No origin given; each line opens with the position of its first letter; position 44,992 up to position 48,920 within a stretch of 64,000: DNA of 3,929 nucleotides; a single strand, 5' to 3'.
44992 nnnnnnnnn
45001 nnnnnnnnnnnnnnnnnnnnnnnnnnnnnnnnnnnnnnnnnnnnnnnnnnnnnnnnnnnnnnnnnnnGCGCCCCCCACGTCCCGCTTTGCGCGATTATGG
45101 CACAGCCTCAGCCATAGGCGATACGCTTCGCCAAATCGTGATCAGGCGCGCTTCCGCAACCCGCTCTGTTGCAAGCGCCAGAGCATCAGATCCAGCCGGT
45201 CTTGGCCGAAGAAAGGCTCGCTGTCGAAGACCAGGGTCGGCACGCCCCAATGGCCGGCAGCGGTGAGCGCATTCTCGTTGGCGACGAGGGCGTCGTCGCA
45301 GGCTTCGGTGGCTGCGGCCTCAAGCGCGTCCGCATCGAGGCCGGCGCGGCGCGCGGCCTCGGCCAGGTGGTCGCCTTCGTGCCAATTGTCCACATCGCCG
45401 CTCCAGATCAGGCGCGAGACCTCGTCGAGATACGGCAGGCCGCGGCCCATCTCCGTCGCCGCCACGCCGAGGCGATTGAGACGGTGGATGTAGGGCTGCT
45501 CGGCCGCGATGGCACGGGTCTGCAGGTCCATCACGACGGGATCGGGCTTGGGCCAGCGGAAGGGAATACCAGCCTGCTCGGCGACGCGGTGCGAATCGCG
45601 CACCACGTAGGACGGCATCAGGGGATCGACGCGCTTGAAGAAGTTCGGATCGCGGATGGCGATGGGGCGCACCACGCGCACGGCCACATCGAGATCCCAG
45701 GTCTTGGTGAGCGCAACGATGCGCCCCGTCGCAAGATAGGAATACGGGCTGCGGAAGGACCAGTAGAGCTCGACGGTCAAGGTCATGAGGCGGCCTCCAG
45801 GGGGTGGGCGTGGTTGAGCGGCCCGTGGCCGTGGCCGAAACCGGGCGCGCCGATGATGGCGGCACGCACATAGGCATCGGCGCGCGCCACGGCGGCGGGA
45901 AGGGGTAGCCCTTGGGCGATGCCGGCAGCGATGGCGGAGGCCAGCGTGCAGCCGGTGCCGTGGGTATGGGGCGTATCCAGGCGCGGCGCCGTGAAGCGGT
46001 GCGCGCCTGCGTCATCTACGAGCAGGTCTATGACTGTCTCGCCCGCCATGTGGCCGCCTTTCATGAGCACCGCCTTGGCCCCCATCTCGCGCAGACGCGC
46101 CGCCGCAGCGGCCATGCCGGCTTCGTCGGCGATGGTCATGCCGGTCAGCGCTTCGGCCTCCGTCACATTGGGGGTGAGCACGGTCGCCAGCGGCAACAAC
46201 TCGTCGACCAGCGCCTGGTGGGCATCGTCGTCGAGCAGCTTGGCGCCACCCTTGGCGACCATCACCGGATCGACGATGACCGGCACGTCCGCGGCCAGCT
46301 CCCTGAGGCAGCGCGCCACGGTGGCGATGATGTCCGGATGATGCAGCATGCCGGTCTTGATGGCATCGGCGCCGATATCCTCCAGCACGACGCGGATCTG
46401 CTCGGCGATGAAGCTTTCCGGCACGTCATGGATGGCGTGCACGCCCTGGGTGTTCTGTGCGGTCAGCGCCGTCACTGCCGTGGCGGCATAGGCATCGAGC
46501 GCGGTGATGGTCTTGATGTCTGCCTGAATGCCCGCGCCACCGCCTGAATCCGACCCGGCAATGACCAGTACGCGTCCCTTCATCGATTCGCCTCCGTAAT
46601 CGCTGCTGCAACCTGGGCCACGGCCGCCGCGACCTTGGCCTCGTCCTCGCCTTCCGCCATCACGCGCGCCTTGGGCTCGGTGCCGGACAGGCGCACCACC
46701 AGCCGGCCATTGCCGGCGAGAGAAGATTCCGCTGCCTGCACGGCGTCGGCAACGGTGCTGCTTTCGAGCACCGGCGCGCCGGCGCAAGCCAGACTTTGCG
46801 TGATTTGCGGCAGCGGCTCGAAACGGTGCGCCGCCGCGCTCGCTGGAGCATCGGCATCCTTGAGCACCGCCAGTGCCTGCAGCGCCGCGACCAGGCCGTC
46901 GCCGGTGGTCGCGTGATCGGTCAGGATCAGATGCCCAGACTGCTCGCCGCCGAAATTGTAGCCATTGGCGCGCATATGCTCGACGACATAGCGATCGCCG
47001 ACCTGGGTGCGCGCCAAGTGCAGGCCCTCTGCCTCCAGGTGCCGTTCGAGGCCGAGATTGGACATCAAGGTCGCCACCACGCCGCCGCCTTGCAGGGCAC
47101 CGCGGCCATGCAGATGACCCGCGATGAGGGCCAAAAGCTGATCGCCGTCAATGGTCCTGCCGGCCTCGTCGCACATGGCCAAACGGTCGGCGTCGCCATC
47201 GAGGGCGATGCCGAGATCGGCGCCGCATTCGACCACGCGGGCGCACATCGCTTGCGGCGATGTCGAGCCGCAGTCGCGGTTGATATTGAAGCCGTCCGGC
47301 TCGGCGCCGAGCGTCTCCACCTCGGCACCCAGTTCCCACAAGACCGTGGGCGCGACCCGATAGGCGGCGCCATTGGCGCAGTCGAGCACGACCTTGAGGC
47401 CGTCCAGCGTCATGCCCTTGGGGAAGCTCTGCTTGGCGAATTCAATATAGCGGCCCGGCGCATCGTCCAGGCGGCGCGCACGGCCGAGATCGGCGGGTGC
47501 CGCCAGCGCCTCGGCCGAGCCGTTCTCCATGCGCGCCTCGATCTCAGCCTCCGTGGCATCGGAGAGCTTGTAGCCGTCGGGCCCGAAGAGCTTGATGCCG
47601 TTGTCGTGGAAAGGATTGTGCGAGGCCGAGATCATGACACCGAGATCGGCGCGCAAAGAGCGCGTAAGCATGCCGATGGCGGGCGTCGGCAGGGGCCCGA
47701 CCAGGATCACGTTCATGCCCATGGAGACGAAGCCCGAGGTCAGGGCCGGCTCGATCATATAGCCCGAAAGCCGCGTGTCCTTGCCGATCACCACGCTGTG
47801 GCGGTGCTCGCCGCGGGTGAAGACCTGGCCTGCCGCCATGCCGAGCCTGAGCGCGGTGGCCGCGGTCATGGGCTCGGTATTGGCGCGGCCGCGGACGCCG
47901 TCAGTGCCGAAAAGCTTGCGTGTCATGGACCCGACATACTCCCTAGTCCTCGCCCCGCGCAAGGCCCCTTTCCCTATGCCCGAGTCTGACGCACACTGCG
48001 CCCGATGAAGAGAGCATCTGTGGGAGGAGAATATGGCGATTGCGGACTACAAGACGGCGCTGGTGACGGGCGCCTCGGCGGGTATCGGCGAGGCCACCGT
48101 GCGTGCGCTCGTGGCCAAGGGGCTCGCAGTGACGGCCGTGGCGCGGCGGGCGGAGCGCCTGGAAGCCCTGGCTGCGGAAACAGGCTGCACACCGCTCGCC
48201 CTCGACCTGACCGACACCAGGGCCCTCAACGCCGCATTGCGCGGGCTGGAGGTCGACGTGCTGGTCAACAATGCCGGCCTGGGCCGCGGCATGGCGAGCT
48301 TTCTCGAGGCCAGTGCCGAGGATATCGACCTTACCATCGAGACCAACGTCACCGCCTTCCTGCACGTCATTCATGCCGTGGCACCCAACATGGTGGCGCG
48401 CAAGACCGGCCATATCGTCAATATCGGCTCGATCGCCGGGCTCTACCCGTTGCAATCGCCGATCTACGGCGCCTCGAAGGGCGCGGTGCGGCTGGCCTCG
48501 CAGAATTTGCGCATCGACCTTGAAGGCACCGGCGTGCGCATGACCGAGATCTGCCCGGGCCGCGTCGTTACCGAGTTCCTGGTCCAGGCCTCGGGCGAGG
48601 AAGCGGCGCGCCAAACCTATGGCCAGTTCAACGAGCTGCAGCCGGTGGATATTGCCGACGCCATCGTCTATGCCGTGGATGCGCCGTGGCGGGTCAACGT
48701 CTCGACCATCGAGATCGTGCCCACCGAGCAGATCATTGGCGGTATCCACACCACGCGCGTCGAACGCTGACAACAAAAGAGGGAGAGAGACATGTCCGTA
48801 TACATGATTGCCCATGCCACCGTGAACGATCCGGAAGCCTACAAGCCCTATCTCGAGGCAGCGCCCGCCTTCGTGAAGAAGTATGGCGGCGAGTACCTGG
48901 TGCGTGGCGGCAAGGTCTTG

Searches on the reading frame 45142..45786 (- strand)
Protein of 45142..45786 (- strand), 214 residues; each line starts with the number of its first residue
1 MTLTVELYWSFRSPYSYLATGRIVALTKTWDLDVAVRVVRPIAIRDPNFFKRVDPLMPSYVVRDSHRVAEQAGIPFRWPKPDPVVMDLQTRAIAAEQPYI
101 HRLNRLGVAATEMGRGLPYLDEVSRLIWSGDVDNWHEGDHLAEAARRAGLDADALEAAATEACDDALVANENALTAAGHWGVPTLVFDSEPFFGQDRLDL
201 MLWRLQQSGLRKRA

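Call 66: search_protein_families(library=pfam, proteins=[window:45142-45786:-], max_evalue=0.00001)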
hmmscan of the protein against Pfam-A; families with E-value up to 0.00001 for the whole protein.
window:45142-45786:- (214 aa): 1 family
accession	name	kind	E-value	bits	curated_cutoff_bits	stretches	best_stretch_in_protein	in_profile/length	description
PF01323.26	DSBA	-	2.4e-19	70.3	25.6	1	4-205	1-190/191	DSBA-like thioredoxin domain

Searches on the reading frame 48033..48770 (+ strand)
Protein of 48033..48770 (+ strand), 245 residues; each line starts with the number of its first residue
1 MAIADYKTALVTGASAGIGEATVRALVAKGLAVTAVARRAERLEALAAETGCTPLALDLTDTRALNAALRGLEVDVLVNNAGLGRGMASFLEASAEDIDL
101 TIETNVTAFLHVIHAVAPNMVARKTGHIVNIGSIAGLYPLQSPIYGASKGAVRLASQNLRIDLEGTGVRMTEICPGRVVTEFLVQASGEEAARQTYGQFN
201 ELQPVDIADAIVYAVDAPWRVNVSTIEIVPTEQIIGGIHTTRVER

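Call 66: search_protein_families(library=pfam, proteins=[window:48033-48770:+], max_evalue=0.00001)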
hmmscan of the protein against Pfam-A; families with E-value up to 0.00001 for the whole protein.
window:48033-48770:+ (245 aa): 5 families
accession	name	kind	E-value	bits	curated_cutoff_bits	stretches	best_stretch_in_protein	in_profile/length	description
PF00106.31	adh_short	-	3.9e-45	154.2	26.6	1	7-185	1-189/195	short chain dehydrogenase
PF13561.12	adh_short_C2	-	1.2e-27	97.5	27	1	13-213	1-215/236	Enoyl-(Acyl carrier protein) reductase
PF13460.12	NAD_binding_10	-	3.2e-11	43.9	27.2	1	13-217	1-183/184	NAD(P)H-binding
PF01370.27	Epimerase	-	4.6e-11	43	20.9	1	9-142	1-123/240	NAD dependent epimerase/dehydratase family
PF16363.11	GDP_Man_Dehyd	-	6.9e-06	26.2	27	0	10-118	1-115/332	GDP-mannose 4,6 dehydratase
